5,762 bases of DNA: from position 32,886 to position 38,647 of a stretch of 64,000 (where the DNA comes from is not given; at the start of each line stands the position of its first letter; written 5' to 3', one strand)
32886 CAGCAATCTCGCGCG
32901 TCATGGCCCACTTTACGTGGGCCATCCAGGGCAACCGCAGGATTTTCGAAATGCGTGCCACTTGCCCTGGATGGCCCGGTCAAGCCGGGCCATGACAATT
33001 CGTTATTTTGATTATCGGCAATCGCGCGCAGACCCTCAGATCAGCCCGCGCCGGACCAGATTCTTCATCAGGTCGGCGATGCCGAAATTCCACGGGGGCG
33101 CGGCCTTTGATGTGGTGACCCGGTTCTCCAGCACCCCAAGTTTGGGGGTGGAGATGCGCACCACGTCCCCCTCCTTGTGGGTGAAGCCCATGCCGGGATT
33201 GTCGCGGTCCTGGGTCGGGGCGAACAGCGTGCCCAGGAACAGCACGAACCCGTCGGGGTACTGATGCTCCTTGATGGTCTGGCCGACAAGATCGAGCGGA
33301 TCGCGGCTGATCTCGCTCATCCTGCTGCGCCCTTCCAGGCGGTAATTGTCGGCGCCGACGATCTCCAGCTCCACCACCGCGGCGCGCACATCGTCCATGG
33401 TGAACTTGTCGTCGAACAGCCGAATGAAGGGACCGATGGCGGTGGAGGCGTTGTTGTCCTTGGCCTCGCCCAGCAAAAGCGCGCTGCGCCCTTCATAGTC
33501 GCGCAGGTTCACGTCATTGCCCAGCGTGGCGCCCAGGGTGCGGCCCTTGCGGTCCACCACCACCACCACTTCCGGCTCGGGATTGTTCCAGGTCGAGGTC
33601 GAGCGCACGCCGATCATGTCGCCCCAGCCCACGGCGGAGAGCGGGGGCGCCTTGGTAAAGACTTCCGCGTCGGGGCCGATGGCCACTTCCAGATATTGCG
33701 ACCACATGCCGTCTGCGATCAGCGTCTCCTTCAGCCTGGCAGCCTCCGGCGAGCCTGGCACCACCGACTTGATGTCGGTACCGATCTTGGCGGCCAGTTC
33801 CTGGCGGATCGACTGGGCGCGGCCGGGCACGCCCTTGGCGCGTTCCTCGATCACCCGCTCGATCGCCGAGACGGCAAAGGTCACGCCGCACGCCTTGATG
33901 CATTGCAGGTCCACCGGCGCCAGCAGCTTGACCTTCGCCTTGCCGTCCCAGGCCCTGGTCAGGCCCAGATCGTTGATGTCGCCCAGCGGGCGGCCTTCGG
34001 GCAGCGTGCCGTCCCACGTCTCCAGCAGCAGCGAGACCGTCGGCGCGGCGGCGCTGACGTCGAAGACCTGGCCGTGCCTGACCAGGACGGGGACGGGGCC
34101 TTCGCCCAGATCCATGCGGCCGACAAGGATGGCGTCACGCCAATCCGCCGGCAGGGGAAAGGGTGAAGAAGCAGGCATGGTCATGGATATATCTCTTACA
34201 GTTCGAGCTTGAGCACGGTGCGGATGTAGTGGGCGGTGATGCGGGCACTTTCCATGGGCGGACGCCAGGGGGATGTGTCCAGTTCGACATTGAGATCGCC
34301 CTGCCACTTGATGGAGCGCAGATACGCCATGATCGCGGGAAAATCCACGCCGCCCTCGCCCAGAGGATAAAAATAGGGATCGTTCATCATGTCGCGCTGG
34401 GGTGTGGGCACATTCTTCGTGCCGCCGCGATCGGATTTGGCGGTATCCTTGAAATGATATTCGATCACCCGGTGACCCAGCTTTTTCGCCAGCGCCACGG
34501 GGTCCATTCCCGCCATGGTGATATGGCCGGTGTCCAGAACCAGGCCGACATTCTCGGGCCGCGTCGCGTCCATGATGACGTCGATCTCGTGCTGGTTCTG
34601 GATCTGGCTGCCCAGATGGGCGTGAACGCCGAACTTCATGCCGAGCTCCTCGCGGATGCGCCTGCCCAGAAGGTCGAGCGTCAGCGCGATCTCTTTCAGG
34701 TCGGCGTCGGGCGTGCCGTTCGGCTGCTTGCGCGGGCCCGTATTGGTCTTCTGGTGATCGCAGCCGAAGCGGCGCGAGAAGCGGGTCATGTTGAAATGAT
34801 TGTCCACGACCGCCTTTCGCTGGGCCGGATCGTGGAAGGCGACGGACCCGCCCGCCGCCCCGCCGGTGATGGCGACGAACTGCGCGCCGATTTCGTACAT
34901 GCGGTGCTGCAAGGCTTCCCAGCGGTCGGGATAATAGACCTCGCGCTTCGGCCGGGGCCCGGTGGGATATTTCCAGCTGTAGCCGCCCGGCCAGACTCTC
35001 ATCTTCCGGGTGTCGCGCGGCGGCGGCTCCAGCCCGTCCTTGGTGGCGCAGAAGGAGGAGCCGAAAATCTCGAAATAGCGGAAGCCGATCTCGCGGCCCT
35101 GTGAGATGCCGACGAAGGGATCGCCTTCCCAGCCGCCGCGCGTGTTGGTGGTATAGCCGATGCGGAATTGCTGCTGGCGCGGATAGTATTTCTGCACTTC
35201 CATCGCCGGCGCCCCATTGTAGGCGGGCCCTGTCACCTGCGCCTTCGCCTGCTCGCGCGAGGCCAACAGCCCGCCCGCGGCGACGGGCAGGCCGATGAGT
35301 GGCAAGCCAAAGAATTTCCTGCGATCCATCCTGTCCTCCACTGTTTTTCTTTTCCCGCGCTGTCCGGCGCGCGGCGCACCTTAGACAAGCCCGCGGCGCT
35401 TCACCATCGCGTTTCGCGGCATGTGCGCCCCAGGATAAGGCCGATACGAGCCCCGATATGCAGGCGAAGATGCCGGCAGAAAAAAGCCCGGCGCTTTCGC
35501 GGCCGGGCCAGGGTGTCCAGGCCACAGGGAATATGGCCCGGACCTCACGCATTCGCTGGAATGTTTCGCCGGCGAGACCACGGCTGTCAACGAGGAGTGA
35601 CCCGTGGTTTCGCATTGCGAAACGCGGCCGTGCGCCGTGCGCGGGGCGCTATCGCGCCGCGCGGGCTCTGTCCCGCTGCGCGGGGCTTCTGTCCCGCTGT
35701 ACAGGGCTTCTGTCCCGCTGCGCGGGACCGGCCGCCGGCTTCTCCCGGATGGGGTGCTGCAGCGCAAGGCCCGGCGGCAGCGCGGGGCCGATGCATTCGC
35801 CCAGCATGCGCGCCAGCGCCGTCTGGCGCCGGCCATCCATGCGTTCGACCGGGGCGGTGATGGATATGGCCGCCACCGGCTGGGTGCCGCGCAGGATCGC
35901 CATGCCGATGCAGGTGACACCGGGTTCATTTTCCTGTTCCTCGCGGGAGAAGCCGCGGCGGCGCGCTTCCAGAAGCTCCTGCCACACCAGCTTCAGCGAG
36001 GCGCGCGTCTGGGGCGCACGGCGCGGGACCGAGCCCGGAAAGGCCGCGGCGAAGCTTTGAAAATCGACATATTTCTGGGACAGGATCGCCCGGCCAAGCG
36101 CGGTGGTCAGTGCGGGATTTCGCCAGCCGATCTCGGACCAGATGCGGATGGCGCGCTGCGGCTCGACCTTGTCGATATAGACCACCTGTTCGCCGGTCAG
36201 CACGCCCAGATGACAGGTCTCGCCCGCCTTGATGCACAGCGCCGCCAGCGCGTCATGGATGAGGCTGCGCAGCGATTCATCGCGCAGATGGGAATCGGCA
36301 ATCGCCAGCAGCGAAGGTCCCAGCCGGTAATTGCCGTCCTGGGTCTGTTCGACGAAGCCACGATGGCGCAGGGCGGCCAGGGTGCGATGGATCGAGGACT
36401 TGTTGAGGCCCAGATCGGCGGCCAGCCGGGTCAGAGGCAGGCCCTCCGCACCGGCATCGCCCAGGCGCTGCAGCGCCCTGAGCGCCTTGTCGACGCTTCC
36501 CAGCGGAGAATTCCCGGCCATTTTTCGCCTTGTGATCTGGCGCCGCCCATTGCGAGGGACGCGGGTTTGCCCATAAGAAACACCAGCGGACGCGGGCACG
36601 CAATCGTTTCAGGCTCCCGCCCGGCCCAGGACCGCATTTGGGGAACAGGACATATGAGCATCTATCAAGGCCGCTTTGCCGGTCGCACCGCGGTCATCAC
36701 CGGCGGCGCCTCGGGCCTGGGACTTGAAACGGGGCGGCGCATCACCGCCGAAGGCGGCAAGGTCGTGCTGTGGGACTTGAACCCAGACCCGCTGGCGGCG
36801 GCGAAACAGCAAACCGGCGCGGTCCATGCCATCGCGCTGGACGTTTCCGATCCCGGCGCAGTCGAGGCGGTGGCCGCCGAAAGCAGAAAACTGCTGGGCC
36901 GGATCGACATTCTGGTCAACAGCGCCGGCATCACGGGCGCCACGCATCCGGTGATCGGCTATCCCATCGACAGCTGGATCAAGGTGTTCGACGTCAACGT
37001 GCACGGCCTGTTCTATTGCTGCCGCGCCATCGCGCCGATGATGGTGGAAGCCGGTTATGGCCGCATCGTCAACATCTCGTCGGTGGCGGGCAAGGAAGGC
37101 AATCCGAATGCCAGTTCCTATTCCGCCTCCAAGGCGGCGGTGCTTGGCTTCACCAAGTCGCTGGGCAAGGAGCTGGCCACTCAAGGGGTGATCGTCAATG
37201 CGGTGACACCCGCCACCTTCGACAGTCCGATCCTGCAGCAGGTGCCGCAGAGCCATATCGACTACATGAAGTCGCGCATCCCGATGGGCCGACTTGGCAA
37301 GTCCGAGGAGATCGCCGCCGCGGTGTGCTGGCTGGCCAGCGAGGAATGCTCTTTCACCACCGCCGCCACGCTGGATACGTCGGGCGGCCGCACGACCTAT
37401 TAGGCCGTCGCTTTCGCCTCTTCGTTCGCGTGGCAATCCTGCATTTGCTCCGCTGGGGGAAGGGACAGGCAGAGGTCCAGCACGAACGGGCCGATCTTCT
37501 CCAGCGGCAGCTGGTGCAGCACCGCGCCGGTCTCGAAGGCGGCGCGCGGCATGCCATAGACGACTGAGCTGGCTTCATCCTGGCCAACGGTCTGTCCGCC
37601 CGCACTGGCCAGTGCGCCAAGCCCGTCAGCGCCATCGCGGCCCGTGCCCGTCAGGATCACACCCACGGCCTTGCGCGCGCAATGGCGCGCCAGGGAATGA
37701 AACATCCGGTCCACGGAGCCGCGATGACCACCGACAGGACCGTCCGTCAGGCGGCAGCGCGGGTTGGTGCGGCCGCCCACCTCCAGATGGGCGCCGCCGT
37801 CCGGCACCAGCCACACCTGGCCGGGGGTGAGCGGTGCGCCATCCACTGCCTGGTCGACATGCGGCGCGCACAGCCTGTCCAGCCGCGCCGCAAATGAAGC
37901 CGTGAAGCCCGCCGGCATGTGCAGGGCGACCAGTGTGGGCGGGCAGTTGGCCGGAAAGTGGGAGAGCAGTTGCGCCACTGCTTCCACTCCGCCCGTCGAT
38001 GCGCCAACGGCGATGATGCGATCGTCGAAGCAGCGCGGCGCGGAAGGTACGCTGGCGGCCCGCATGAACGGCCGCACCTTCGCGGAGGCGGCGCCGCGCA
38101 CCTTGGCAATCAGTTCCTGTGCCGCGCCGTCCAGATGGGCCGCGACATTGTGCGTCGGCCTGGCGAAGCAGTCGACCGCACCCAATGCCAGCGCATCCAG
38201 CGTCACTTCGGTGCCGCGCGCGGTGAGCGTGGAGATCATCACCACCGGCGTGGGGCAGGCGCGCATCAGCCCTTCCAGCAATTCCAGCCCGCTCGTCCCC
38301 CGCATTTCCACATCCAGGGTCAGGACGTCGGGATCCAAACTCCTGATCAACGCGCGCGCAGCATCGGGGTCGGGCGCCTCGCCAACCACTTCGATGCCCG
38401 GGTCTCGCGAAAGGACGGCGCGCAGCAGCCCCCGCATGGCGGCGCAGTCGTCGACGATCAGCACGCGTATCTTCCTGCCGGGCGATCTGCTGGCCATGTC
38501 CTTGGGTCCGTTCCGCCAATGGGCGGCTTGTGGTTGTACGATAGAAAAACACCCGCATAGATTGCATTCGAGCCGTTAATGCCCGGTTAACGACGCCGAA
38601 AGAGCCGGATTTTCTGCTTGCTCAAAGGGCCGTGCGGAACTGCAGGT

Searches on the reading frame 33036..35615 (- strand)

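Call 71: search_protein_families(library=pfam, proteins=[window:33036-35615:-], max_evalue=0.00001)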
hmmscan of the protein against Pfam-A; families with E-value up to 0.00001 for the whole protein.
window:33036-35615:- (859 aa): 1 family
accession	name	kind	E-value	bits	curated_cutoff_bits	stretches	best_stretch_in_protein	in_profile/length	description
PF01557.24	FAA_hydrolase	-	1.4e-08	35.1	23.9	1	648-833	29-213/214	Fumarylacetoacetate (FAA) hydrolase C-terminal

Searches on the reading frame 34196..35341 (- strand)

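Call 72: search_protein_families(library=ncbifam, proteins=[window:34196-35341:-], max_evalue=0.000001)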
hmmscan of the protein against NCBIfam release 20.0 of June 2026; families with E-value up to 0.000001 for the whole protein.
window:34196-35341:- (381 aa): 1 family
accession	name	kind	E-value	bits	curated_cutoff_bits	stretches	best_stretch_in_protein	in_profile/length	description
TIGR04379.1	myo_inos_iolE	equivalog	9.2e-28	97.6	290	1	208-376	121-289/290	myo-inosose-2 dehydratase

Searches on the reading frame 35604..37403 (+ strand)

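Call 71: search_protein_families(library=pfam, proteins=[window:35604-37403:+], max_evalue=0.00001)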
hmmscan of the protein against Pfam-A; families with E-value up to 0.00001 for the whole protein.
window:35604-37403:+ (599 aa): 3 families
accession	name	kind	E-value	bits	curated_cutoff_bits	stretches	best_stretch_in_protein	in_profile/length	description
PF13561.12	adh_short_C2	-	1.7e-56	191.9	27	1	369-596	3-235/236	Enoyl-(Acyl carrier protein) reductase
PF00106.31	adh_short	-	6.7e-55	186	26.6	1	362-548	2-191/195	short chain dehydrogenase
PF08659.16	KR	-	6.4e-10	39.7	22.6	1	362-518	2-161/180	KR domain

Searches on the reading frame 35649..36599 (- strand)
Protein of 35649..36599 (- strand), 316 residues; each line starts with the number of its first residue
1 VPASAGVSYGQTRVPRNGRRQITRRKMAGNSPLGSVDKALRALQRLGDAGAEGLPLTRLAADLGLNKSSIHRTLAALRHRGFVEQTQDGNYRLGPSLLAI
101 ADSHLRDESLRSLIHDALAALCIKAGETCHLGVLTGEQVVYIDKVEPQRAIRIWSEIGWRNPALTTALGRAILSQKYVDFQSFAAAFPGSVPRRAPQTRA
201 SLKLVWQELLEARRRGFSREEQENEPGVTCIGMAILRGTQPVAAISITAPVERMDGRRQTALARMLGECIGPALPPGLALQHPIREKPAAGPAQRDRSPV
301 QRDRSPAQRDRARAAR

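Call 72: search_protein_families(library=ncbifam, proteins=[window:35649-36599:-], max_evalue=0.000001)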
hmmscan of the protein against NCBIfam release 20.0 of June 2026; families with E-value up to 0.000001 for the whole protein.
window:35649-36599:- (316 aa): 5 families
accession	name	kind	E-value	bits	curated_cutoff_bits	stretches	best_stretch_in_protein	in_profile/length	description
NF045644.1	TransRegBhcR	equivalog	2.3e-36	125.4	350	1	16-266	6-254/267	HTH-type transcriptional regulator BhcR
TIGR02431.1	pcaR_pcaU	subfamily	1.2e-29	103.4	284.75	1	34-255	6-225/248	beta-ketoadipate pathway transcriptional regulators, PcaR/PcaU/PobR family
NF011671.1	PRK15090.1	equivalog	4.4e-29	101.5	275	1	32-267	9-243/256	DNA-binding transcriptional regulator KdgR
NF008601.2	PRK11569.1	equivalog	4.5e-27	94.9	380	1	19-265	11-260/276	glyoxylate bypass operon transcriptional repressor IclR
NF007548.0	PRK10163.1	equivalog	1.7e-14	53.6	406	1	35-258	23-246/271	HTH-type transcriptional repressor AllR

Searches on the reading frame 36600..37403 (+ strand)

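Call 72: search_protein_families(library=ncbifam, proteins=[window:36600-37403:+], max_evalue=0.000001)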
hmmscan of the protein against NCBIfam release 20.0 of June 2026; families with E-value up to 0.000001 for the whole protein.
window:36600-37403:+ (267 aa): 217 families (the best 25 are shown)
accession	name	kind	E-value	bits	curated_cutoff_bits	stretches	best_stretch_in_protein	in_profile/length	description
NF004198.0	PRK05653.1-3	equivalog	1.4e-68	231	296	1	26-265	5-247/248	3-oxoacyl-ACP reductase FabG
NF009466.0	PRK12826.1-2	subfamily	2.3e-63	214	222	1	29-265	4-245/248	3-oxoacyl-ACP reductase FabG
NF005559.1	PRK07231.1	subfamily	2.1e-61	207.6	215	1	25-265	1-248/249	glucose 1-dehydrogenase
NF052558.1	MBtsdlDhBudC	equivalog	6.7e-57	192.9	270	1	26-265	1-242/250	meso-2,3-butanediol dehydrogenase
TIGR01830.1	3oxo_ACP_reduc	equivalog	1.2e-55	188.8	297.75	1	31-263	1-237/239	3-oxoacyl-[acyl-carrier-protein] reductase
NF004713.0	PRK06057.1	equivalog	6.5e-55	186.4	404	1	23-264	4-249/257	3-oxoacyl-ACP reductase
NF053701.1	CsHdxCHCADhChcB2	equivalog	1.1e-54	185.6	350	1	26-265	1-243/245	cis-4-hydroxycyclohexanecarboxylate dehydrogenase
NF009464.0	PRK12824.1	subfamily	2e-54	184.8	269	1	29-264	3-242/245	3-oxoacyl-ACP reductase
NF005067.0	PRK06484.1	equivalog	4.8e-54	183.8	713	1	28-267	9-254/524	short chain dehydrogenase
TIGR01829.1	AcAcCoA_reduct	subfamily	9.9e-54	182.5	302.1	1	29-264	1-240/242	acetoacetyl-CoA reductase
NF004791.0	PRK06138.1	equivalog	1.3e-53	181.9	312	1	25-265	2-250/252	SDR family oxidoreductase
NF004197.0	PRK05653.1-1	equivalog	5.5e-53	180.1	332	1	26-264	5-246/249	3-oxoacyl-ACP reductase FabG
NF006070.0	PRK08213.1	subfamily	1.2e-52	179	279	1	26-265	10-257/259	gluconate 5-dehydrogenase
NF004818.0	PRK06172.1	equivalog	2.5e-52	177.7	336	1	25-265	4-251/253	SDR family oxidoreductase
NF005309.0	PRK06841.1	subfamily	4.9e-52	177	286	1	26-265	13-253/255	GolD/DthD family dehydrogenase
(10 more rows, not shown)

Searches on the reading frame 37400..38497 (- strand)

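Call 71: search_protein_families(library=pfam, proteins=[window:37400-38497:-], max_evalue=0.00001)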
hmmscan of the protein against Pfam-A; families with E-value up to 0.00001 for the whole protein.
window:37400-38497:- (365 aa): 2 families
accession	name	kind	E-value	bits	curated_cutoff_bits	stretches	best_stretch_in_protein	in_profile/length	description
PF01339.22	CheB_methylest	-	6.1e-57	192.6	24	1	162-337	1-172/174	CheB methylesterase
PF00072.30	Response_reg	-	7.3e-17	62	30.2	1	12-115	1-101/111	Response regulator receiver domain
